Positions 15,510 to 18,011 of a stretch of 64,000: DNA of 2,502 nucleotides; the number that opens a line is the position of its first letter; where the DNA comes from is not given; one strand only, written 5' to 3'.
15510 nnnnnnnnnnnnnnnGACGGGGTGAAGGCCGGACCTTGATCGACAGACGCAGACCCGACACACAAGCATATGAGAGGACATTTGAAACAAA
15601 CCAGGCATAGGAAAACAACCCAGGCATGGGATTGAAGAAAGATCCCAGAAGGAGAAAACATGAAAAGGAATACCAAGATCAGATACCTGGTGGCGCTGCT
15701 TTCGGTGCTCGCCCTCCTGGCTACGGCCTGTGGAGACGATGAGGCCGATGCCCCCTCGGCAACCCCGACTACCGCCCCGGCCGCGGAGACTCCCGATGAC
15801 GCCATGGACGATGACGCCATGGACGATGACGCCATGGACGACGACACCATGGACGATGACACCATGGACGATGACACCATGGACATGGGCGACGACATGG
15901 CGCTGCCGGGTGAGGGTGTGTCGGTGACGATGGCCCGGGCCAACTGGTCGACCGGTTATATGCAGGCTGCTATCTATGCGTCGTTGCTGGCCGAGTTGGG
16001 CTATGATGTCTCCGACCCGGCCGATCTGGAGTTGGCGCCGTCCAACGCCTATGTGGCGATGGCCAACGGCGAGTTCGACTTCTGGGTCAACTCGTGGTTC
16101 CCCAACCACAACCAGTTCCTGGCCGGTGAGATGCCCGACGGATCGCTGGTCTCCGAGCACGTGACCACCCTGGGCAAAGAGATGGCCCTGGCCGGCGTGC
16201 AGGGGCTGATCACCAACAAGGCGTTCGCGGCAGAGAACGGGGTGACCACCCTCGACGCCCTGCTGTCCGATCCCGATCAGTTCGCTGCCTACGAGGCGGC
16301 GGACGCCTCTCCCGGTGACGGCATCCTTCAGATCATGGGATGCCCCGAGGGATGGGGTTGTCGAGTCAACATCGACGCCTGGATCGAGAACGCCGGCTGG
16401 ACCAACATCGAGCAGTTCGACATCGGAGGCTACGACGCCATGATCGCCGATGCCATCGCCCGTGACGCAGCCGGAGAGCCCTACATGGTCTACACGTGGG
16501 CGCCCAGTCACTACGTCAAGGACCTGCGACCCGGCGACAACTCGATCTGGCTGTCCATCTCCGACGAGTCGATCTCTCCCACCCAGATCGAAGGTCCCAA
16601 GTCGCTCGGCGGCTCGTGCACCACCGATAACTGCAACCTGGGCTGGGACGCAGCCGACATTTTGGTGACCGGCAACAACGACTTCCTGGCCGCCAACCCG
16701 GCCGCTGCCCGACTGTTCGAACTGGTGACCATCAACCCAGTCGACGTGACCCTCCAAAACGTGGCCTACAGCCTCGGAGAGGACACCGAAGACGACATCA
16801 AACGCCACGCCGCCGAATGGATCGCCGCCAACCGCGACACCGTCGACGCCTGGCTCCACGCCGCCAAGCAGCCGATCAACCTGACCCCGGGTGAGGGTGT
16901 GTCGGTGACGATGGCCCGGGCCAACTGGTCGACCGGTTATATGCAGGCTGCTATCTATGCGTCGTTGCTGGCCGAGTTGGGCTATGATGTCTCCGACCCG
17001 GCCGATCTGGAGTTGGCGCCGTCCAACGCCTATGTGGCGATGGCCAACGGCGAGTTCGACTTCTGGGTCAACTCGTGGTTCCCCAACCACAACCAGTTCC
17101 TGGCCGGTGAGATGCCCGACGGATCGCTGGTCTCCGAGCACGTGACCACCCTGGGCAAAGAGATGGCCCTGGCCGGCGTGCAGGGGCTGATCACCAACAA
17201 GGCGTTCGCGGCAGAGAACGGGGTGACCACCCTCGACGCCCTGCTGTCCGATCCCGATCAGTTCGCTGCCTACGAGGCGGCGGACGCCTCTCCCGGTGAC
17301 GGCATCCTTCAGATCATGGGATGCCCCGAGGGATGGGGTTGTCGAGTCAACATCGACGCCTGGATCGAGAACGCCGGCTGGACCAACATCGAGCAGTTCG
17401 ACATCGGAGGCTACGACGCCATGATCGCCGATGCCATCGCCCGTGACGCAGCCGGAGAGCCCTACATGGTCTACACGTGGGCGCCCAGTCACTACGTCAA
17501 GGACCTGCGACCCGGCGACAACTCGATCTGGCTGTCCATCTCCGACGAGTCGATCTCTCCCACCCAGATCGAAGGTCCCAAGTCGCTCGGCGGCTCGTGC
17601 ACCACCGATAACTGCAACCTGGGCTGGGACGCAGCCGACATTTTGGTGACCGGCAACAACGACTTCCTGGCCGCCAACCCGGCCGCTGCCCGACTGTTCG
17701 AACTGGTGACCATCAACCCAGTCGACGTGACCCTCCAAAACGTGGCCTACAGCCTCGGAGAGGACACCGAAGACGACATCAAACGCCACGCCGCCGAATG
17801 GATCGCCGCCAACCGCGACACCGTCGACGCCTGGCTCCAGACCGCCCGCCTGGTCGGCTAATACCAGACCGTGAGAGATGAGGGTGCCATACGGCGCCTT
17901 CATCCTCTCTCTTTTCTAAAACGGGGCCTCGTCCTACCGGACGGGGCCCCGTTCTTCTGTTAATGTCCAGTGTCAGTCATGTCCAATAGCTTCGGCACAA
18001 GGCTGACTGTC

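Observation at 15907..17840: Perfect 981-bp tandem duplication creating a two-SBD ProX lipoprotein, with a third diverged paralog downstream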

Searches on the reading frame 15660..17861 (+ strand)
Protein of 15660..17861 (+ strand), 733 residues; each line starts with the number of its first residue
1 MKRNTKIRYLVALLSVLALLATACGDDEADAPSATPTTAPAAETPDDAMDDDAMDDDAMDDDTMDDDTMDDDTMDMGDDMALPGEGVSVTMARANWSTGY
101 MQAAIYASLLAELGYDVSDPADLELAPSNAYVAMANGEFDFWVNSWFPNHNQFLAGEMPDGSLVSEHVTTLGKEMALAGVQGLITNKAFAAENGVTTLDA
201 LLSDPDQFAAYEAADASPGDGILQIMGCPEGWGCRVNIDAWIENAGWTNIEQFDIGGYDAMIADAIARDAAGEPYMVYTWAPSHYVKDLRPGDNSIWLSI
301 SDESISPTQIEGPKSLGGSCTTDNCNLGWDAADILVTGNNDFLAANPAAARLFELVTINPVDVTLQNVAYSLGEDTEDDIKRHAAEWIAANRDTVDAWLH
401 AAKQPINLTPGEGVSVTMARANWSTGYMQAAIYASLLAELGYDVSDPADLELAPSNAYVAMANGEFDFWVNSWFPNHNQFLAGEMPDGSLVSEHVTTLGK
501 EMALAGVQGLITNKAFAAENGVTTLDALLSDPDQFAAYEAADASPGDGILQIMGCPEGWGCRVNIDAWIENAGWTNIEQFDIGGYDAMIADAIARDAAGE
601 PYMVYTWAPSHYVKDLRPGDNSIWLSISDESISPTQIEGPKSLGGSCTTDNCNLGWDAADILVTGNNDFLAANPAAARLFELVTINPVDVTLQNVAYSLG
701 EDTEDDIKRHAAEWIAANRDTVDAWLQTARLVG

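Call 5: search_protein_families(library=pfam, proteins=[window:15660-17861:+])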
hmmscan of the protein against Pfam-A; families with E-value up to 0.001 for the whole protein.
window:15660-17861:+ (733 aa): 2 families
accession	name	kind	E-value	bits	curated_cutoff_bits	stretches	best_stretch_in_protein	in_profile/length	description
PF04069.17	OpuAC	-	1.2e-55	189.3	21.2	2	88-389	2-256/257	Substrate binding domain of ABC-type glycine betaine transport system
PF22106.1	NGO1945_C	-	0.00016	22.5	27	0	342-389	41-90/93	NGO1945 C-terminal domain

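Call 6: search_protein_families(library=ncbifam, proteins=[window:15660-17861:+])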
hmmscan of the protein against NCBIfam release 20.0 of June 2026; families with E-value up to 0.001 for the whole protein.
window:15660-17861:+ (733 aa): 3 families
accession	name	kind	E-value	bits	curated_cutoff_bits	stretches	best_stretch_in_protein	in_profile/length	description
NF008334.0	PRK11119.1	equivalog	2.3e-128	427.9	215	2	81-404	23-328/331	glycine betaine/L-proline ABC transporter substrate-binding protein ProX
TIGR03414.1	ABC_choline_bnd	subfamily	6.8e-15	55.1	379.05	2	415-535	10-120/291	choline ABC transporter substrate-binding protein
TIGR02953.1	penta_MxKDx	subfamily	0.0001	22.2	41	0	40-76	20-69/78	pentapeptide MXKDX repeat protein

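Call 7: find_homologous_proteins(query=window:15660-17861:+)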
Query window:15660-17861:+ (733 aa): 471 proteins with E <= 0.001 among 8000 candidates; the best 120 are listed.
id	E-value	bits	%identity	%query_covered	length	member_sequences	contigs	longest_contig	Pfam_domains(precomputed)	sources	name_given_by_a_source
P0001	0.0e+0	2004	89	88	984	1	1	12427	PF18083.7,PF04069.18,PF06592.19,PF22106.2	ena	-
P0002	0.0e+0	1670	100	100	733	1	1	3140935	PF04069.18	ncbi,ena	-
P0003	0.0e+0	1396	83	100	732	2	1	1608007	PF04069.18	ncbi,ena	-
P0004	0.0e+0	1390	83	100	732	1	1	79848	PF04069.18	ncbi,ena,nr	ncbi:MAG: glycine betaine/L-proline ABC transporter substrate-binding protein ProX [bacterium]|nr:gl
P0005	0.0e+0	1386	82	100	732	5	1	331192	PF04069.18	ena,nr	nr:glycine betaine/L-proline ABC transporter substrate-binding protein ProX [bacterium] MDE0501723.1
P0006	0.0e+0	1386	81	100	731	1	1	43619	PF04069.18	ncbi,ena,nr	ncbi:MAG: glycine betaine/L-proline ABC transporter substrate-binding protein ProX [bacterium]|nr:gl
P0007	0.0e+0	1386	83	100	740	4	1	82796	PF04069.18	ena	-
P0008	0.0e+0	1384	81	100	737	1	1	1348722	PF04069.18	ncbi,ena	-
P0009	0.0e+0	1372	86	91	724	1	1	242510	PF04069.18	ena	-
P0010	0.0e+0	1369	86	90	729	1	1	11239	PF04069.18,PF22106.2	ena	-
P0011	0.0e+0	1366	85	90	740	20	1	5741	PF04069.18,PF22106.2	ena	-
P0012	0.0e+0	1333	79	100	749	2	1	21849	PF04069.18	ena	-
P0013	0.0e+0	1307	84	92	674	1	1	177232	PF04069.18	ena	-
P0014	0.0e+0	1238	82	89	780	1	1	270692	PF04069.18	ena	-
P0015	0.0e+0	1231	81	89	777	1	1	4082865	PF04069.18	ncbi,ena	-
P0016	0.0e+0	1230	81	89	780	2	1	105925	PF04069.18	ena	-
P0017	0.0e+0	1224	81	89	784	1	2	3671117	PF04069.18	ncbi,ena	-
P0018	0.0e+0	1220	81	89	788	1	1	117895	PF04069.18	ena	-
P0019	0.0e+0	1220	81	89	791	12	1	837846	PF04069.18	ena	-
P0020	0.0e+0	1217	80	89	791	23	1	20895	PF04069.18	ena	-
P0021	0.0e+0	1214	79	90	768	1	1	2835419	PF04069.18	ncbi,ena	-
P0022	0.0e+0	1210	80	89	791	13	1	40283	PF04069.18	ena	-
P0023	0.0e+0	1207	79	89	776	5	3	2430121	PF04069.18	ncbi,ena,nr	ncbi:MAG: glycine betaine/L-proline ABC transporter substrate-binding protein ProX [Acidimicrobiia b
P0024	0.0e+0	1205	80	89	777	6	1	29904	PF04069.18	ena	-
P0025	0.0e+0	1185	78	89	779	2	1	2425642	PF04069.18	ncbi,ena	-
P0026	0.0e+0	1168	79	88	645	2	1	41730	PF04069.18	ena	-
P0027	0.0e+0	1115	72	89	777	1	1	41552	PF04069.18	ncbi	-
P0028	0.0e+0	1112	73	89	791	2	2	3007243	PF04069.18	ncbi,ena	-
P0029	0.0e+0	1083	71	89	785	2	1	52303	PF04069.18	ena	-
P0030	0.0e+0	1081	71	89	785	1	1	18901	PF04069.18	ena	-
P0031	0.0e+0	1081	70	89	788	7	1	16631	PF04069.18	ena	-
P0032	0.0e+0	1069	69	89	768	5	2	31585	PF04069.18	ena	-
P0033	0.0e+0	1065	69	89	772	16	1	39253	PF04069.18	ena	-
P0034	6.3e-283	959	79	70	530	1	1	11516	PF04069.18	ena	-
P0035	4.0e-254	864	88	55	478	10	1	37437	PF04069.18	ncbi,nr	ncbi:MAG: glycine betaine/L-proline ABC transporter substrate-binding protein ProX, partial [bacteri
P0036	2.4e-245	835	58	89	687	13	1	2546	PF04069.18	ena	-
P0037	2.9e-243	828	58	88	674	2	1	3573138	PF04069.18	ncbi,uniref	ncbi:glycine betaine ABC transporter substrate-binding protein [Candidatus Poriferisocius sp.]|unire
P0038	1.9e-242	825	52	96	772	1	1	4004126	PF04069.18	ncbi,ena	-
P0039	2.4e-219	749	74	59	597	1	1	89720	PF04069.18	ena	-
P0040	5.8e-217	741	50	89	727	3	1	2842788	PF04069.18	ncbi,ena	-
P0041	5.3e-204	698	48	100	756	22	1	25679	PF04069.18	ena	-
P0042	5.6e-202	691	48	91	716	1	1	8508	PF04069.18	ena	-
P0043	8.7e-200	684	50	89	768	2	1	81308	PF04069.18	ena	-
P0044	5.0e-199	681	49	89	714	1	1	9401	PF04069.18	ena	-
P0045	1.1e-198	680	48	100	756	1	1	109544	PF04069.18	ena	-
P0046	1.2e-197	677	75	55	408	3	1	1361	PF04069.18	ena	-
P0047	5.3e-196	671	49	89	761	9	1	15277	PF04069.18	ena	-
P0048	6.2e-193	661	49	89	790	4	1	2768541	PF04069.18,PF00395.26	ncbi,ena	-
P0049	1.2e-190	654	48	89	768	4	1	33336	PF04069.18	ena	-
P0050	4.6e-185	635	86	44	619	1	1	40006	PF04151.22,PF04069.18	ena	-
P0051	8.4e-179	615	83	44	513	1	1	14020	PF04069.18,PF00395.26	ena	-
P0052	6.0e-178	612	45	100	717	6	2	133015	PF04069.18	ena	-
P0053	2.3e-177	610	80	44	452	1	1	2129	PF04069.18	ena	-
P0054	6.4e-177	608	80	44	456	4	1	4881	PF04069.18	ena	-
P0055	4.8e-176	605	81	44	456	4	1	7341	PF04069.18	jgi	jgi:glycine betaine/proline transport system substrate-binding protein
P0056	2.4e-173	597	47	89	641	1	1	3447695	PF04069.18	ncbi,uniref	ncbi:glycine betaine/L-proline ABC transporter substrate-binding protein ProX [Candidatus Poriferiso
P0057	1.1e-172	594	76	46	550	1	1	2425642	PF04069.18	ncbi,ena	-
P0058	1.1e-171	591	45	89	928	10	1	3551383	PF04069.18,PF00395.26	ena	-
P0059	1.0e-170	588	46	89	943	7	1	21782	PF04069.18,PF00395.26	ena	-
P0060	9.6e-170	585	46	89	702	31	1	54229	PF04069.18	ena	-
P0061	3.1e-169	583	43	100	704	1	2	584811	PF04069.18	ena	-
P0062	5.0e-169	582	45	89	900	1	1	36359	PF04069.18,PF00395.26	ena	-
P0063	6.2e-168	579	44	100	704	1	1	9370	PF04069.18,PF00496.28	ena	-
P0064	1.4e-165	571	43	100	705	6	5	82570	PF04069.18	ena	-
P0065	2.1e-163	564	44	89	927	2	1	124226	PF04069.18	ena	-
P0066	2.6e-163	563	65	54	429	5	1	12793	PF04069.18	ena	-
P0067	7.7e-154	532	70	44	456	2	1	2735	PF04069.18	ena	-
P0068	7.7e-148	512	65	48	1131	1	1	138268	PF23598.2,PF04069.18,PF00560.40,PF13540.13,PF12799.14,PF00395.26,PF13855.13,PF25390.2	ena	-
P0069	1.2e-147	512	61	54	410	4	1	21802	PF04069.18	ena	-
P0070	6.1e-147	509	42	89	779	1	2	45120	PF04069.18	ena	-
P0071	1.1e-145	505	40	87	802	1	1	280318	PF04069.18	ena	-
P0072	2.5e-145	504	58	54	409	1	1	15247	PF04069.18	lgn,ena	-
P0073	3.2e-145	504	39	97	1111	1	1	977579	PF04069.18,PF02608.21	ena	-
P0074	1.7e-141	491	40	88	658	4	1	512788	PF04069.18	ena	-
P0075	6.6e-141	489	40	87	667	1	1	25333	PF04069.18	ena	-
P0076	5.1e-139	483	63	44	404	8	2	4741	PF04069.18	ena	-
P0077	8.2e-139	482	40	89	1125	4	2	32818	PF04069.18,PF02608.21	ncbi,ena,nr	ncbi:MAG: glycine betaine/L-proline ABC transporter substrate-binding protein ProX [bacterium]|nr:gl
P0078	4.1e-137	477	83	33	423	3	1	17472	PF04069.18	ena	-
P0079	2.6e-135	471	60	45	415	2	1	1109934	PF04069.18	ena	-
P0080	9.6e-135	469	63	44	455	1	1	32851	PF04069.18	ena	-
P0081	4.8e-133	463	63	44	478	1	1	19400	PF04069.18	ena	-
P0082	4.8e-133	463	61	44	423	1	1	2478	PF04069.18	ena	-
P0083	8.0e-133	463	64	43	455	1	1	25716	PF04069.18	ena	-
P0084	1.4e-132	462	60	44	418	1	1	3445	PF04069.18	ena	-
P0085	5.2e-132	460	63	44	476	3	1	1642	PF04069.18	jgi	jgi:glycine betaine/proline transport system substrate-binding protein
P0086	8.6e-132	459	64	43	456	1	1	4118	PF04069.18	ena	-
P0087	1.2e-130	455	62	45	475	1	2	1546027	PF04069.18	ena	-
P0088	1.8e-130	455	70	38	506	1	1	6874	PF04069.18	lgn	-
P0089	5.4e-129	450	57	47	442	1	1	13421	PF04069.18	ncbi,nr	ncbi:MAG: hypothetical protein OXG40_02505, partial [Acidimicrobiaceae bacterium]|nr:hypothetical pr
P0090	2.1e-128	448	54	50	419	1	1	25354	PF04069.18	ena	-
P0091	1.1e-127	446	62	44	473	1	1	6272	PF04069.18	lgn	-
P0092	3.8e-126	440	59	44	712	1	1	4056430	PF04069.18,PF02608.21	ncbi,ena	-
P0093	7.2e-126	440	62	44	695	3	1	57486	PF04069.18,PF02608.21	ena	-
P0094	1.0e-125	439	61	44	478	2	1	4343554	PF04069.18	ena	-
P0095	3.2e-125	437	58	44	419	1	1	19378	PF04069.18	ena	-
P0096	1.8e-124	435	59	44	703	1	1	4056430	PF04069.18,PF02608.21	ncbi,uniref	ncbi:BMP family ABC transporter substrate-binding protein [Candidatus Poriferisocius sp.]|uniref:BMP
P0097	7.0e-123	430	51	55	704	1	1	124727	PF04069.18,PF02608.21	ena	-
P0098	7.9e-123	430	61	44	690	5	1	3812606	PF04069.18,PF02608.21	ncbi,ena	-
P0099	3.3e-122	427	49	56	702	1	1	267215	PF04069.18,PF02608.21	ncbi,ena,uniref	ncbi:BMP family ABC transporter substrate-binding protein [Candidatus Poriferisocius sp.]|uniref:BMP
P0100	4.6e-122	427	61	44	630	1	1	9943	PF04069.18,PF02608.21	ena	-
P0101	7.6e-122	426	59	44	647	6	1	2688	PF04069.18,PF02608.21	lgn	-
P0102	1.1e-121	426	61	44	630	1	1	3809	PF04069.18,PF02608.21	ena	-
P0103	2.0e-120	422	58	44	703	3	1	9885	PF04069.18,PF02608.21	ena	-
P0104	2.5e-120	421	59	44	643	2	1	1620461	PF04069.18,PF02608.21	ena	-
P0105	6.5e-120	420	58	44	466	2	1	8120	PF04069.18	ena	-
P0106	7.0e-120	420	57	44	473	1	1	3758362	PF04069.18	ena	-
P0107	7.0e-120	420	52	56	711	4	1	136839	PF04069.18,PF02608.21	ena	-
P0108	8.9e-120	419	61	44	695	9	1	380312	PF04069.18,PF02608.21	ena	-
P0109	1.3e-119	419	47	59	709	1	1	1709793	PF04069.18,PF00395.26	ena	-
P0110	1.3e-119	419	57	43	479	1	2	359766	PF04069.18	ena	-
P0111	3.0e-119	418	58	44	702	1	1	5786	PF04069.18,PF02608.21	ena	-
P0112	4.6e-119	417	53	49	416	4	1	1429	PF04069.18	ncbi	-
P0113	8.5e-119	416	54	44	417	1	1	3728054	PF04069.18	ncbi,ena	-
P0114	2.4e-118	415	58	44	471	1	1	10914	PF04069.18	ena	-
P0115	8.1e-118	413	57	44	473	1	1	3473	PF04069.18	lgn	-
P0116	3.8e-117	411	50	54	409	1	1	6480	PF04069.18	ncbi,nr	ncbi:MAG: glycine betaine ABC transporter substrate-binding protein [Acidimicrobiales bacterium]|nr:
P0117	6.2e-117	410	58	44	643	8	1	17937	PF04069.18,PF02608.21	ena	-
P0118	1.6e-115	405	54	44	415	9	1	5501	PF04069.18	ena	-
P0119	3.0e-115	404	50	55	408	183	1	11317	PF04069.18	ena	-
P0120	5.3e-115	404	55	43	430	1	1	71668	PF04069.18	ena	-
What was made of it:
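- The window's protein lies on a 3.14-Mb contig (call 7).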

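Call 8: find_encoding_contigs(protein=window:15660-17861:+, flank=8000)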
Protein window:15660-17861:+ (733 aa): no gene with exactly this product is on record in the collection.
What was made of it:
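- Tried and rejected: find_encoding_contigs found no record for the window's exact protein (call 8), although P0002 is identical.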

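Call 13: find_related_loci(query=A1, collection=genome_contigs, flank=6000)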
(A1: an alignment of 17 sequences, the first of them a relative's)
Query A1 (733 aa) in genome_contigs; peptide patterns used: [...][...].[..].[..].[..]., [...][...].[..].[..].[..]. (x = any residue, [..] = any of these).
173 stretches matched a pattern; 167 encode a relative of the query (tblastn E <= 1e-3); the best 80 are kept; 77 distinct loci.
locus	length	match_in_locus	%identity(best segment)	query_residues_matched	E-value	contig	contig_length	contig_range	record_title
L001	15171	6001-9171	84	1-731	0e+0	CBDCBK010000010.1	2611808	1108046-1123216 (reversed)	MAG: Acidimicrobiia bacterium isolate d0411547-dd39-4cd0-b5a5-2d4184132eb5 genome assembly, contig: contig_10, whole gen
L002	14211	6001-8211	81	1-733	0e+0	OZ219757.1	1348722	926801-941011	MAG: Acidimicrobiia bacterium isolate 0395d7e3-236e-4384-95e3-6864e4764bd2 genome assembly, chromosome: 1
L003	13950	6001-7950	89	82-731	0e+0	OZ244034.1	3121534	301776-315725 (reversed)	MAG: Acidimicrobiia bacterium isolate 4dc1b814-e420-4262-94ca-2b75272f1101 genome assembly, chromosome: 1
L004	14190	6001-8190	81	3-733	0e+0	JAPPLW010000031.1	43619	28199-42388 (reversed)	MAG: bacterium isolate RHO3_bin_31 NODE_1813_length_43619_cov_38.021554, whole genome shotgun sequence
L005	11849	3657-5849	82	3-733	0e+0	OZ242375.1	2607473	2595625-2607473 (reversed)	MAG: Acidimicrobiia bacterium isolate e8d0d016-558a-4d92-8aea-5701a62d209a genome assembly, chromosome: 1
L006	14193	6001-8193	82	3-733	0e+0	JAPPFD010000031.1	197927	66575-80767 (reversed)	MAG: bacterium isolate RHO1_bin_22 NODE_110_length_197927_cov_49.531343, whole genome shotgun sequence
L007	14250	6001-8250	78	1-733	0e+0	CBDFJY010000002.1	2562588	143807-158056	MAG: Acidimicrobiia bacterium isolate 9841b5da-bbbc-437b-8723-ee48c5b8baba genome assembly, contig: contig_2, whole geno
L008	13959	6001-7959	81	83-733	0e+0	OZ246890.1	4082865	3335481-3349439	MAG: Acidimicrobiia bacterium isolate cb841b48-16cd-465e-8cff-7e5597cbbcdd genome assembly, chromosome: 1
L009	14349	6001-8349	81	5-733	0e+0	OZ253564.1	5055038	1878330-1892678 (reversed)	MAG: Candidatus Spongiisociaceae bacterium isolate 3199cb9c-bc02-48ac-8040-05c45f89f65c genome assembly, chromosome: 1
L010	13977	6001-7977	87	75-733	0e+0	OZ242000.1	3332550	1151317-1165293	MAG: Acidimicrobiia bacterium isolate 2de4d7b0-df0b-474f-a321-03b588d4267d genome assembly, chromosome: 1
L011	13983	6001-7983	79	75-733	0e+0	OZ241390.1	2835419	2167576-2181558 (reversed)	MAG: Acidimicrobiia bacterium isolate dd304f07-85d9-42ba-b5ff-d625bd76ad22 genome assembly, chromosome: 1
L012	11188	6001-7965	79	81-733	0e+0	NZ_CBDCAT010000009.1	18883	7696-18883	MAG: Candidatus Poriferisocius sp. isolate 6a58050e-6236-4a06-828a-e3003a3fcb77 contig_9, whole genome shotgun sequence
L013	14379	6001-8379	81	2-733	0e+0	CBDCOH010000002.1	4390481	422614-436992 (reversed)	MAG: Candidatus Spongiisociaceae bacterium isolate c8dab69f-a0b8-46d1-84ea-4e70fa3c0124 genome assembly, contig: contig_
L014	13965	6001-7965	78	81-733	0e+0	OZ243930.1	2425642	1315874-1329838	MAG: Candidatus Spongiisociaceae bacterium isolate 902be31f-b635-4e8d-b77a-d7c110926071 genome assembly, chromosome: 1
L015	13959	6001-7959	81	83-733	0e+0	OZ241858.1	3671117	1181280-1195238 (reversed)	MAG: Candidatus Spongiisocius sp. isolate 36f18321-4a0d-4371-a96b-0c675878e5b3 genome assembly, chromosome: 1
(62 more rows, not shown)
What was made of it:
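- The two-SBD gene occurs in many records titled chromosome or complete sequence and in independent short-read MAGs (call 13).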

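Call 21: list_cluster_members(proteins=[P0002, P0001])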
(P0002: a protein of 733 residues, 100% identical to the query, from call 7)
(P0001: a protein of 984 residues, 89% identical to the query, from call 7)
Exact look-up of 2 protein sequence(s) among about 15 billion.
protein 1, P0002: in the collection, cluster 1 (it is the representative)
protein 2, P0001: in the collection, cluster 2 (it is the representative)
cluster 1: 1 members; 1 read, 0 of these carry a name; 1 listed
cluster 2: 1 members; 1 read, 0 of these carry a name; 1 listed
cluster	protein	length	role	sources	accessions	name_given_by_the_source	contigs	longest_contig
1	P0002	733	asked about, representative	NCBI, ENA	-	-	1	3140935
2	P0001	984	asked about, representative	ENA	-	-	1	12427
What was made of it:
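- Tried and rejected: list_cluster_members gave no accession or name (call 21).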

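Call 38: find_encoding_contigs(protein=P0001, flank=8000, max_places=3)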
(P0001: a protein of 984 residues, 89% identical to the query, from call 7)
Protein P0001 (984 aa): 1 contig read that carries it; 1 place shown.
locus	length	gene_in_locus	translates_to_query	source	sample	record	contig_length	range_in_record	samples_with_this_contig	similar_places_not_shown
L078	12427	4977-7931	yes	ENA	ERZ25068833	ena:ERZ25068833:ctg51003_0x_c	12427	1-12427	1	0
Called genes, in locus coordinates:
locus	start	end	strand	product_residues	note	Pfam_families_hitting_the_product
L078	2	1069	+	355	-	?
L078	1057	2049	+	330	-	PF04069:OpuAC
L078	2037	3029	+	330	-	PF04069:OpuAC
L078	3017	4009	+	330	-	PF04069:OpuAC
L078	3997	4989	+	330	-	PF04069:OpuAC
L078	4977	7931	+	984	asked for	PF04069:OpuAC, PF22106:HvfC_C (faint), PF06592:DUF1138 (faint), PF18083:PutA_N (faint), PF04069:OpuAC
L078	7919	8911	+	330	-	PF04069:OpuAC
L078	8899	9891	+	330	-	PF04069:OpuAC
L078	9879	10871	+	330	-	PF04069:OpuAC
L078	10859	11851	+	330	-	PF04069:OpuAC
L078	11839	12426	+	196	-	?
